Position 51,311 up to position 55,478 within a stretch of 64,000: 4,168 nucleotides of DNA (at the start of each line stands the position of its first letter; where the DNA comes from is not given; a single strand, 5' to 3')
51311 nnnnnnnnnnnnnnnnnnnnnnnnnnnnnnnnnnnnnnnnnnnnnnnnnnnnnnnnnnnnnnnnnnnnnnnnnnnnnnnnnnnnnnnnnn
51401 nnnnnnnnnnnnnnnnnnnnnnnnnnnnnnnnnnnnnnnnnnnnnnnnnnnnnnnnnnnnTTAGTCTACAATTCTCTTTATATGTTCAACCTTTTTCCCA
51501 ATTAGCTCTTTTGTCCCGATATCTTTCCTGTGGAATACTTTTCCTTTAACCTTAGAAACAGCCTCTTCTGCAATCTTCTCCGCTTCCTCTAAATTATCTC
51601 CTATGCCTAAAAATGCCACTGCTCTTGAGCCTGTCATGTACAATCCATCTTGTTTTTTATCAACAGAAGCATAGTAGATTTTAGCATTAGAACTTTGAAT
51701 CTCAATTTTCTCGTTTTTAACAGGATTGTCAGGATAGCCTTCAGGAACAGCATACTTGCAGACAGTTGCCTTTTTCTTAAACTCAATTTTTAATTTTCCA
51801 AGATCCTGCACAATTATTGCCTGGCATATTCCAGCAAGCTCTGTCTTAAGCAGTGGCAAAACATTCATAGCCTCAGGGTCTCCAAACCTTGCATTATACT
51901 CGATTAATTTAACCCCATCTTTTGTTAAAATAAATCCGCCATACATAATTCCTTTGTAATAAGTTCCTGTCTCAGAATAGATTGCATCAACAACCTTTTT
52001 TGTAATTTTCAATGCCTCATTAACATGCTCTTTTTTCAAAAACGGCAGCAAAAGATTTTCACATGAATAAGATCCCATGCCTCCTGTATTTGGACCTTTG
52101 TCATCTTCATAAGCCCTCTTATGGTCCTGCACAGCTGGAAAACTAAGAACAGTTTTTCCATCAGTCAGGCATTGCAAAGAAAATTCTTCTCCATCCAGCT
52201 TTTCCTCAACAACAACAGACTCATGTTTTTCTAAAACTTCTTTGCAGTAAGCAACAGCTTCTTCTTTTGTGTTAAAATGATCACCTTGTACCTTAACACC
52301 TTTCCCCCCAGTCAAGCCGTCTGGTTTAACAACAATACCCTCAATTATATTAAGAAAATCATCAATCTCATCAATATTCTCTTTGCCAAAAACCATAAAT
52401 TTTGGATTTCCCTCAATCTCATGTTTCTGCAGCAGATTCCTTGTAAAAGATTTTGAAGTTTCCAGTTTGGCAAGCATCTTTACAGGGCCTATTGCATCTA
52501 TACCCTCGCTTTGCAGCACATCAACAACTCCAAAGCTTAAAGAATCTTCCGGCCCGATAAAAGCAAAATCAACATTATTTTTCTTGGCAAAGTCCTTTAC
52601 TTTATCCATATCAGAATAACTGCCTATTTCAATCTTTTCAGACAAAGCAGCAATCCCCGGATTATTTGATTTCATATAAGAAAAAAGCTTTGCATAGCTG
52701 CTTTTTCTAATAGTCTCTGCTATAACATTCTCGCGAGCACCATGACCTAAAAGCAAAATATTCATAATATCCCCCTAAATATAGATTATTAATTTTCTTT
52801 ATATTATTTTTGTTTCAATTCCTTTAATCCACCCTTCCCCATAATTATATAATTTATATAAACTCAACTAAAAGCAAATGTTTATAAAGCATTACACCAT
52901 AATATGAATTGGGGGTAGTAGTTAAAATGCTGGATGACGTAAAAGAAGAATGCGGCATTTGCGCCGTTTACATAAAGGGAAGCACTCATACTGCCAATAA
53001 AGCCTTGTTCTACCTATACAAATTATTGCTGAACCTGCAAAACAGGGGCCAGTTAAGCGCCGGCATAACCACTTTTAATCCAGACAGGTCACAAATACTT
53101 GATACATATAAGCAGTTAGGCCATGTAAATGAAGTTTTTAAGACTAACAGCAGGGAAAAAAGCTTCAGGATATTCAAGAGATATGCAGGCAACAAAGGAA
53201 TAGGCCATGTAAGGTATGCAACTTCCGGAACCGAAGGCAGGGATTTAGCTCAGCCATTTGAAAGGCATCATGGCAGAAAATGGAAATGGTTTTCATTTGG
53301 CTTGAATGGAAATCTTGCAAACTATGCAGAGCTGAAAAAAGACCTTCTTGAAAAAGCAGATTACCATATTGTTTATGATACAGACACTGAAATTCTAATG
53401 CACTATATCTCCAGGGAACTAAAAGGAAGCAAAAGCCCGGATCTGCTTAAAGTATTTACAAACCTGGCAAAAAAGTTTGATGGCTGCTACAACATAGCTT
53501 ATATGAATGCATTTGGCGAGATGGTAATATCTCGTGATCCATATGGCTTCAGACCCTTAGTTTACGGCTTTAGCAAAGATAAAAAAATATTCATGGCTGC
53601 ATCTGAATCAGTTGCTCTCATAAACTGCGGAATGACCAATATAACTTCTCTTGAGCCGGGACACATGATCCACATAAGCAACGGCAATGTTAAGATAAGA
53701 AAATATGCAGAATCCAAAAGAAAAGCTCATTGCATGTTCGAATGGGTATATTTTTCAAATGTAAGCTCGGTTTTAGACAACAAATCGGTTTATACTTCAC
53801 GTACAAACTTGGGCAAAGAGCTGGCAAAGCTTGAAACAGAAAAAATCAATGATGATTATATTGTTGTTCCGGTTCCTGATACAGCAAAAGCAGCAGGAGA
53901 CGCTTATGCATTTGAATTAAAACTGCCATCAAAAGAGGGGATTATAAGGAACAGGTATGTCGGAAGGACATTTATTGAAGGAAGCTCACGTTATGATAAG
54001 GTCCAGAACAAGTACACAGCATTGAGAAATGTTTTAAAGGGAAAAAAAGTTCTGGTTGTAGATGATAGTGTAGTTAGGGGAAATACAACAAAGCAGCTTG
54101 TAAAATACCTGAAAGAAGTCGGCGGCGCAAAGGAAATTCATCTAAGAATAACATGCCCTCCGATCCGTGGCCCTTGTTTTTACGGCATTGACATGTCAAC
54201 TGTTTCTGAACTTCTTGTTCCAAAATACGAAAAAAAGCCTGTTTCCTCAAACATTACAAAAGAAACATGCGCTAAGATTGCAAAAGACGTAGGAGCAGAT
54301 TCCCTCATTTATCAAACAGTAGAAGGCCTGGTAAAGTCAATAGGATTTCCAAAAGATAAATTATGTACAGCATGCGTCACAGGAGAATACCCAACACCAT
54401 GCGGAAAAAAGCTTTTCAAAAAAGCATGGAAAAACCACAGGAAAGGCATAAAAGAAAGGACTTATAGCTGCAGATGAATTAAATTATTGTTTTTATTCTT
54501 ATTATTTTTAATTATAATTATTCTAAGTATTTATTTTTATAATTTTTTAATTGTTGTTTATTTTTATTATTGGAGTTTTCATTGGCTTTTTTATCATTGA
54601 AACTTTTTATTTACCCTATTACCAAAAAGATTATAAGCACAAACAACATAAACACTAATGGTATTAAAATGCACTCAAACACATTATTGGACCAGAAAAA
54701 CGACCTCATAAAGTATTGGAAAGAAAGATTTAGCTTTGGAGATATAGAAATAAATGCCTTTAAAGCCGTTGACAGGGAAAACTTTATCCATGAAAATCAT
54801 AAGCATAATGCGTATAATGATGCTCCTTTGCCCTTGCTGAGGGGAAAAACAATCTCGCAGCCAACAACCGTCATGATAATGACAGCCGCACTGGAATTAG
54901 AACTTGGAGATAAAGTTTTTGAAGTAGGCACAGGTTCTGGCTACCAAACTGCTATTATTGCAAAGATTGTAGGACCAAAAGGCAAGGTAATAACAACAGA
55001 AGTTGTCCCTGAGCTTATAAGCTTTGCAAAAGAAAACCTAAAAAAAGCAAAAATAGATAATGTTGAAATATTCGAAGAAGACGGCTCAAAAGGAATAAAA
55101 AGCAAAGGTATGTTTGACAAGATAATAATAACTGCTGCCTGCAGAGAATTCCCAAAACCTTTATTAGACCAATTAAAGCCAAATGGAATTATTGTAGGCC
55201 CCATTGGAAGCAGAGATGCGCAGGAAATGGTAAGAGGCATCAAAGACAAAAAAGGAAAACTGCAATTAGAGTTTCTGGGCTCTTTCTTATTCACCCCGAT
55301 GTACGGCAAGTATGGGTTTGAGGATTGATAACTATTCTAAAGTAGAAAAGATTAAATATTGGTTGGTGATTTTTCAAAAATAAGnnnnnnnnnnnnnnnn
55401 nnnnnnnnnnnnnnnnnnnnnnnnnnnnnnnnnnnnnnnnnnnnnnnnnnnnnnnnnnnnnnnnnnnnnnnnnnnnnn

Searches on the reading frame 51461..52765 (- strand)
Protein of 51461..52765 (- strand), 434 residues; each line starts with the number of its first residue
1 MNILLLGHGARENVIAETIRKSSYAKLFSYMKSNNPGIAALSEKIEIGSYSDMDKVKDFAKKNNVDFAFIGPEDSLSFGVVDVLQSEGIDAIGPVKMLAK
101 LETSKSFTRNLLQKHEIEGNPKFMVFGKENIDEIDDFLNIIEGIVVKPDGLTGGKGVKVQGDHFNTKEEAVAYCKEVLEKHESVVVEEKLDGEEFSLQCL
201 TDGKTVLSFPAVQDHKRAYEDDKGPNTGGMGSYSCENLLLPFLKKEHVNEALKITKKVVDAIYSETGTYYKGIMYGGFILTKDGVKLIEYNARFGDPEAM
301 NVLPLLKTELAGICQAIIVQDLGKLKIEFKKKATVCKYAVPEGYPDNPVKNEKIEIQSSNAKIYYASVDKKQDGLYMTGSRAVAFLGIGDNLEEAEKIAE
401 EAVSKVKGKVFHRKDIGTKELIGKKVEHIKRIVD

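Call 37: search_protein_families(library=pfam, max_evalue=0.00001, proteins=[window:51461-52765:-])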
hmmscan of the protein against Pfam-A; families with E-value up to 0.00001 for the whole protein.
window:51461-52765:- (434 aa): 3 families
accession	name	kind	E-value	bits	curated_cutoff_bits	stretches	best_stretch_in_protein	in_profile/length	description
PF01071.24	GARS_A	-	2.8e-55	187.6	27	1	103-299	1-194/194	Phosphoribosylglycinamide synthetase, ATP-grasp (A) domain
PF02844.21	GARS_N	-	2.6e-23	83.1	29.5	1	1-102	1-100/100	Phosphoribosylglycinamide synthetase, N domain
PF02843.22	GARS_C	-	5.4e-19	68.8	34.8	1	334-419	1-92/92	Phosphoribosylglycinamide synthetase, C domain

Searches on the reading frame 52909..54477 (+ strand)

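Call 37: search_protein_families(library=pfam, max_evalue=0.00001, proteins=[window:52909-54477:+])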
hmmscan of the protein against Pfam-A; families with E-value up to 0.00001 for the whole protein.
window:52909-54477:+ (522 aa): 4 families
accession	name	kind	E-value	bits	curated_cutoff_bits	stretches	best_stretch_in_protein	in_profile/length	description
PF13522.11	GATase_6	-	2.7e-14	53.7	27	1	94-233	10-130/130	Glutamine amidotransferase domain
PF13537.11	GATase_7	-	1.7e-13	51.1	25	1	114-238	13-122/123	Glutamine amidotransferase domain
PF00156.33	Pribosyltran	-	1.4e-07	31.4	26.3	1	303-412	13-120/158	Phosphoribosyl transferase domain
PF13230.11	GATase_4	-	1.9e-06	27.4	23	1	96-184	73-157/272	Glutamine amidotransferases class-II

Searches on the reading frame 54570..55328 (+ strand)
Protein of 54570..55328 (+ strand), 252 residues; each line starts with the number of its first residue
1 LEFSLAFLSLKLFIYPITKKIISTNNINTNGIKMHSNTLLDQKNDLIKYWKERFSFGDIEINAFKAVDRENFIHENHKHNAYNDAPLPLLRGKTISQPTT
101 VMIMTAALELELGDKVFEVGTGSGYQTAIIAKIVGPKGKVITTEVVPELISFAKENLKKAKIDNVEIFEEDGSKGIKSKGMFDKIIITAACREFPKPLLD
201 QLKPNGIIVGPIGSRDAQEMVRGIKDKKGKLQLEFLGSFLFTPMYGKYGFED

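Call 37: search_protein_families(library=pfam, max_evalue=0.00001, proteins=[window:54570-55328:+])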
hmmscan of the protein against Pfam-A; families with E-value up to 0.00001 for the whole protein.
window:54570-55328:+ (252 aa): 7 families
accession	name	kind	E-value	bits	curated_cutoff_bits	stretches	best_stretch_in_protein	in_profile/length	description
PF01135.25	PCMT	-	2.7e-52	178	20.3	1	43-247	3-208/210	Protein-L-isoaspartate(D-aspartate) O-methyltransferase (PCMT)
PF13847.12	Methyltransf_31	-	1.1e-11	45.1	27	1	113-197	4-90/145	Methyltransferase domain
PF08704.16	GCD14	-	4.4e-08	33.5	26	1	101-170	29-99/247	tRNA methyltransferase complex GCD14 subunit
PF13649.12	Methyltransf_25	-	1.2e-07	32.7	27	1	116-198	1-81/97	Methyltransferase domain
PF01189.24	Methyltr_RsmB-F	-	7.9e-07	29.4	27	1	107-191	3-89/199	16S rRNA methyltransferase RsmB/F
PF02475.24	TRM5-TYW2_MTfase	-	4.7e-06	27.1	28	1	109-208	33-133/164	TRM5/TYW2 methyltransferase domain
PF01209.24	Ubie_methyltran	-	5.2e-06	26.4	20.1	1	112-195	47-130/233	ubiE/COQ5 methyltransferase family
